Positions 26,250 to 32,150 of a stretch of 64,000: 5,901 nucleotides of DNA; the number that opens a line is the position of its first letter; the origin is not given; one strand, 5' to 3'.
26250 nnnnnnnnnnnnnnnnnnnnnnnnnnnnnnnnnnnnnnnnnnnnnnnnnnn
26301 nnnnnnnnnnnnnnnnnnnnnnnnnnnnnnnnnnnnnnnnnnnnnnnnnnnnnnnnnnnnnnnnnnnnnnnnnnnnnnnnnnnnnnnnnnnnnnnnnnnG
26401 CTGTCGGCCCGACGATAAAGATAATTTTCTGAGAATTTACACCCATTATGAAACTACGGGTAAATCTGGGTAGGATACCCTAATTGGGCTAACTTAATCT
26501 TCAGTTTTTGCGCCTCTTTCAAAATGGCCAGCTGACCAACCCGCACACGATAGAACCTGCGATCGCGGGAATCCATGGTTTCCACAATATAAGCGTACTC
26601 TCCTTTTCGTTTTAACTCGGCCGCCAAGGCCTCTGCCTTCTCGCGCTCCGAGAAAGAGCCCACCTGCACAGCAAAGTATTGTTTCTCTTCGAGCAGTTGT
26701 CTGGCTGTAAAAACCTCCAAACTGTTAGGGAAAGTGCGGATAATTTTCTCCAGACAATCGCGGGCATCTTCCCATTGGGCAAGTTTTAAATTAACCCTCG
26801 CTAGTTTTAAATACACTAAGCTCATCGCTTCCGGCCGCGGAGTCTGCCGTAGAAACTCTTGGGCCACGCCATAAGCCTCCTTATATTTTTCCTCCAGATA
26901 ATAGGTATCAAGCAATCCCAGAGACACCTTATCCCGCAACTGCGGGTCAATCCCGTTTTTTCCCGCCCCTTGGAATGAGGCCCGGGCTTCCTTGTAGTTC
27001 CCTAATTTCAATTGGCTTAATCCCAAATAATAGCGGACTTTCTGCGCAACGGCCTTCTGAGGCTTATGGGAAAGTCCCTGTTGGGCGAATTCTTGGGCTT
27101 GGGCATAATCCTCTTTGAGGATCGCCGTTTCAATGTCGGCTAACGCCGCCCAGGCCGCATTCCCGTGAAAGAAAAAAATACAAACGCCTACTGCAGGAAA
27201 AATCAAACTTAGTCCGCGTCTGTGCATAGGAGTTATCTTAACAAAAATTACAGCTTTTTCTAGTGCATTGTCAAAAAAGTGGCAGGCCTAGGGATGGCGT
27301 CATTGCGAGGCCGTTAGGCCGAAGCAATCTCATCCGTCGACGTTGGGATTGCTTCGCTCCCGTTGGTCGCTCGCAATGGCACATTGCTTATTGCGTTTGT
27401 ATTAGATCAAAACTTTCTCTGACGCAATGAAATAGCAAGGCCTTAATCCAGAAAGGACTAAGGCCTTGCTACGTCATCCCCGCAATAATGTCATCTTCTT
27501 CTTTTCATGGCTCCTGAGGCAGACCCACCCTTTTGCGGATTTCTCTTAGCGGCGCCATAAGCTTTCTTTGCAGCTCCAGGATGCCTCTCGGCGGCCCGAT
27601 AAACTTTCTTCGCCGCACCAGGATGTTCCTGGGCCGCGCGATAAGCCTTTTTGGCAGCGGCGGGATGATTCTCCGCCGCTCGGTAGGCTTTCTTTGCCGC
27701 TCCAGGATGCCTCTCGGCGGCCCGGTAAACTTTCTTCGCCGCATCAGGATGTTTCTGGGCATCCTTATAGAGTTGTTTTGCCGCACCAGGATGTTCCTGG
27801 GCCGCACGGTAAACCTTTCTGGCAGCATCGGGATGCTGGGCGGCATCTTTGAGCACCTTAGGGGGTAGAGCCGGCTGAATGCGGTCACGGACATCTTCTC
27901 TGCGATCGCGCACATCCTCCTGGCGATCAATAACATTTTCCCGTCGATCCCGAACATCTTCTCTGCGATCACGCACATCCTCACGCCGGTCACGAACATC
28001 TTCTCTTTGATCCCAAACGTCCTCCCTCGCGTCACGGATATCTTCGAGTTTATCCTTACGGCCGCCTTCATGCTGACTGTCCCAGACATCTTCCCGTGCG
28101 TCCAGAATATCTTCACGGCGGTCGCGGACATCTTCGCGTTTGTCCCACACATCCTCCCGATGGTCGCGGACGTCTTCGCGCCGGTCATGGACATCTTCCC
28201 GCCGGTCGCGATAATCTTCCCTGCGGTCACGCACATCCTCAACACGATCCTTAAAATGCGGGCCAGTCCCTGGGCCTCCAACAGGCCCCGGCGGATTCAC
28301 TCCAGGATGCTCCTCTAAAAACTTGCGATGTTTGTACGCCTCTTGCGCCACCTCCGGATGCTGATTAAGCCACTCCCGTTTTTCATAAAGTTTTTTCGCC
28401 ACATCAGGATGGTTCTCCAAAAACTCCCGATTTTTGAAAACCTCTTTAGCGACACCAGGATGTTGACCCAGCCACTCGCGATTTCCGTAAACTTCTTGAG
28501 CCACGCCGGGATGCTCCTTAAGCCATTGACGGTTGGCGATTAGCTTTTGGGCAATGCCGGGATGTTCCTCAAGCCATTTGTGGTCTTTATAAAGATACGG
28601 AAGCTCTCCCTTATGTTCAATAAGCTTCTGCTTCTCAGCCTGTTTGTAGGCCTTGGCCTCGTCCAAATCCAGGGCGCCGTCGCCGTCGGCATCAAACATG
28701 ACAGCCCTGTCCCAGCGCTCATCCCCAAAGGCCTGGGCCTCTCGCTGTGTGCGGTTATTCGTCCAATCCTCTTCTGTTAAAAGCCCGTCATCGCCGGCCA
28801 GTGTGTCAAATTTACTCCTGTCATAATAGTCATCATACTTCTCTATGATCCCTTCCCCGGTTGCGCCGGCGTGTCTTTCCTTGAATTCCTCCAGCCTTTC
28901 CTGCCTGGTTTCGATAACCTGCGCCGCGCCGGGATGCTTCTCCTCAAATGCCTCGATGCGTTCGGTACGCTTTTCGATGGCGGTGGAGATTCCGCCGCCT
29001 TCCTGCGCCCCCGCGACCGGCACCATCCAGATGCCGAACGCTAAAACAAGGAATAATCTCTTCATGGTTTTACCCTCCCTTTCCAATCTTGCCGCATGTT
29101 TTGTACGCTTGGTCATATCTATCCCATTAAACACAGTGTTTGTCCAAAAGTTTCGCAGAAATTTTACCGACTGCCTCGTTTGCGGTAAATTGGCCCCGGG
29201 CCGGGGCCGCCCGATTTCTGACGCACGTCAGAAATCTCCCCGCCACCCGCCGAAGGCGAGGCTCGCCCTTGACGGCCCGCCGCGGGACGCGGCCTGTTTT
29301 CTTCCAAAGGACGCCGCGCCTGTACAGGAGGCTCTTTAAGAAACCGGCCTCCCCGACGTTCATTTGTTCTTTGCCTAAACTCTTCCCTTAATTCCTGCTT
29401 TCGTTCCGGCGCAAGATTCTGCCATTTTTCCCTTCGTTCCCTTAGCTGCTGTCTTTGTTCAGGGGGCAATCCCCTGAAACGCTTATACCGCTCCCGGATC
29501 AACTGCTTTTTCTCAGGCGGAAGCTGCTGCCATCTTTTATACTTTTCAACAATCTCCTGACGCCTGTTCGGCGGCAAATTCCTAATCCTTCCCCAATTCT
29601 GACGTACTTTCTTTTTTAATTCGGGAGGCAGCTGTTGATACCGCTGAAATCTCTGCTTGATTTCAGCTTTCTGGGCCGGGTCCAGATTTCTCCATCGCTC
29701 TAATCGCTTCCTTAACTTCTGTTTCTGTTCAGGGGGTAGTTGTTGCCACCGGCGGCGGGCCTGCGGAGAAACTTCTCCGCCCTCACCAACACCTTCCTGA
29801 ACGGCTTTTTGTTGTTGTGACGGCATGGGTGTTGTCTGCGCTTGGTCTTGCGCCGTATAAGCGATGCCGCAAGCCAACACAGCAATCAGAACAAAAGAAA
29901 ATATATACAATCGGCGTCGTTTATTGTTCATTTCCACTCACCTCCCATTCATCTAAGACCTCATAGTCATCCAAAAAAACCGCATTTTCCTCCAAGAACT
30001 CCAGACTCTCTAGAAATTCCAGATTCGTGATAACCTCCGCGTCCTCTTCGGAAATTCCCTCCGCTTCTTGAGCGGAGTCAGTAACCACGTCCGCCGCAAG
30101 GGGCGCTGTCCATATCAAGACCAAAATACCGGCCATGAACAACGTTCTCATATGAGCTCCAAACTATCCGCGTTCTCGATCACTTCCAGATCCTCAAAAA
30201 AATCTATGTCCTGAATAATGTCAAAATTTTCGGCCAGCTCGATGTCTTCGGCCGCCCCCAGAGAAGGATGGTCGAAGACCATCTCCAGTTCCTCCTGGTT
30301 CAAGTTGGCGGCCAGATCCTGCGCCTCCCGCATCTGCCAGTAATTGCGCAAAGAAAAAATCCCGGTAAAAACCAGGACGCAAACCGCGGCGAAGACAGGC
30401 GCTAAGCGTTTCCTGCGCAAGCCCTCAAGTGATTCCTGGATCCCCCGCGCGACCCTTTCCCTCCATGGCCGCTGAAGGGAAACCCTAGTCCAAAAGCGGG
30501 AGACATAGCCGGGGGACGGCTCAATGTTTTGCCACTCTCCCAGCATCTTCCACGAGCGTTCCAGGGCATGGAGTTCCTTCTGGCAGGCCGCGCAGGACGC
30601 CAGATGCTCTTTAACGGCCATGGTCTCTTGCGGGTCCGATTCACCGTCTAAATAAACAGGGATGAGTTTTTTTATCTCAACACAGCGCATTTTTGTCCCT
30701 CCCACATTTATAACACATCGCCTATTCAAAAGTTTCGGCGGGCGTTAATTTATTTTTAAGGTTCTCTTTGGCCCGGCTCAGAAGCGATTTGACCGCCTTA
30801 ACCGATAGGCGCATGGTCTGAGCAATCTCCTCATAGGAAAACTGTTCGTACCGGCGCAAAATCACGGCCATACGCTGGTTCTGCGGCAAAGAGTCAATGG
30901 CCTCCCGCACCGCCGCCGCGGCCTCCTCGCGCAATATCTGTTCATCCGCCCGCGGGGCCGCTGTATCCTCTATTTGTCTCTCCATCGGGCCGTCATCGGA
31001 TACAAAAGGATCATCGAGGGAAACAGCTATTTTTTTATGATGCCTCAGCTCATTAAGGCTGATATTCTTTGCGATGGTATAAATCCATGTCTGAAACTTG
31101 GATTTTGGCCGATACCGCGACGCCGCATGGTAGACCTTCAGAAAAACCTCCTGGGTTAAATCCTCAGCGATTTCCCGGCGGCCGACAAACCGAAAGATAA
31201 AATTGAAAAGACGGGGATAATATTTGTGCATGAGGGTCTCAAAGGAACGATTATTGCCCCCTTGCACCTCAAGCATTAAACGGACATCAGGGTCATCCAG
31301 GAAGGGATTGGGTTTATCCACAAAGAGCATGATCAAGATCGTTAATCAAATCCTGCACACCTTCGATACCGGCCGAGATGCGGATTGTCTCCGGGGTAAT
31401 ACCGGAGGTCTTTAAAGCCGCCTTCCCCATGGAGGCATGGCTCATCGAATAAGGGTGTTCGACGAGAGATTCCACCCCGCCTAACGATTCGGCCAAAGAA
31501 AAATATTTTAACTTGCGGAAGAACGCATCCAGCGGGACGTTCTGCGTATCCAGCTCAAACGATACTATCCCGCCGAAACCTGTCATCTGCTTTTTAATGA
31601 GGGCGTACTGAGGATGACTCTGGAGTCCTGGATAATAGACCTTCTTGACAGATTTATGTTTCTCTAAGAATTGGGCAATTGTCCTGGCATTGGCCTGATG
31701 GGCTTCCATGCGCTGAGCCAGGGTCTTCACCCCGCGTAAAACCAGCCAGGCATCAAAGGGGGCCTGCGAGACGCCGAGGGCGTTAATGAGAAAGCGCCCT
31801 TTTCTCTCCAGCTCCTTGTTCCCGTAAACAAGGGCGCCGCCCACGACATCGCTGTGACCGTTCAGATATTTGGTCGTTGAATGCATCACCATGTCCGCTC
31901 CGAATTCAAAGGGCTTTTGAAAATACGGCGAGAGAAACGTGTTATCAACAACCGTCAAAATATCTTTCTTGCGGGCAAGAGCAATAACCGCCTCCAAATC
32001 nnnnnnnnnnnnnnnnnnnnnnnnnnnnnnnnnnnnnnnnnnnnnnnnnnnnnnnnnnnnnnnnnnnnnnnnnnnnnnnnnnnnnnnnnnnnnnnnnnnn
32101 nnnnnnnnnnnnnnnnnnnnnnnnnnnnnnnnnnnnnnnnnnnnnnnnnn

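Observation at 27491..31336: Five-gene ECF sigma module ending in two secreted repeat proteins; candidate uncharacterised envelope-signalling system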

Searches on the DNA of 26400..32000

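Call 82: search_rna_families(source=window, start=26400, end=32000, threshold=evalue, max_evalue=1)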
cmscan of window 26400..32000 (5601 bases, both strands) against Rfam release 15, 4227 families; matches with E-value up to 1: 1.
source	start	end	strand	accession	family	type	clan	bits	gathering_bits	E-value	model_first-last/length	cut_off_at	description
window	27372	27472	+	RF02617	SSRC10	Gene; sRNA;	-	24.5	56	0.21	1-113/113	no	Streptococcus sRNA 10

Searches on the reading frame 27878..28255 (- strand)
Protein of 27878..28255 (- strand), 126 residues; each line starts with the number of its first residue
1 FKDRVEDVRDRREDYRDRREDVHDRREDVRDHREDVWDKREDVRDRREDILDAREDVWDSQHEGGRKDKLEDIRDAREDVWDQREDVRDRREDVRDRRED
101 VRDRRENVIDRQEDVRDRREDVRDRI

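Call 90: search_protein_representatives(protein=window:27878-28255:-)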
Query: 126 residues. Proteins with E-value up to 0.001 (for the whole library): 382; up to 1e-10: 99; up to 1e-30: 0. The best 150 are listed.
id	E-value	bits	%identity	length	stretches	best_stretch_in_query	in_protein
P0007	1.0e-29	119.4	60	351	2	30-125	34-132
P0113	2.9e-28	114.8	28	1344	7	21-124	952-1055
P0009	1.4e-27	112.5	68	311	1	3-120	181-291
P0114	5.4e-26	107.4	55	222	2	3-121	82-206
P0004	1.9e-25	105.7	68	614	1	4-117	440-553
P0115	2.2e-25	105.4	44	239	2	6-108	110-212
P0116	9.5e-25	103.4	66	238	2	14-125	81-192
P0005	3.4e-24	101.6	66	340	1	3-124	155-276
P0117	6.6e-23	97.4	65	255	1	6-125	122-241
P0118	2.9e-22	95.3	63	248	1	10-108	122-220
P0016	7.2e-22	94.1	57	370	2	4-106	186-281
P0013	1.6e-20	89.7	71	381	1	14-110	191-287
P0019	1.9e-20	89.4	45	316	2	29-105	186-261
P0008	2.9e-20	88.9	64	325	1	3-125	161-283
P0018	4.0e-20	88.4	51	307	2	22-111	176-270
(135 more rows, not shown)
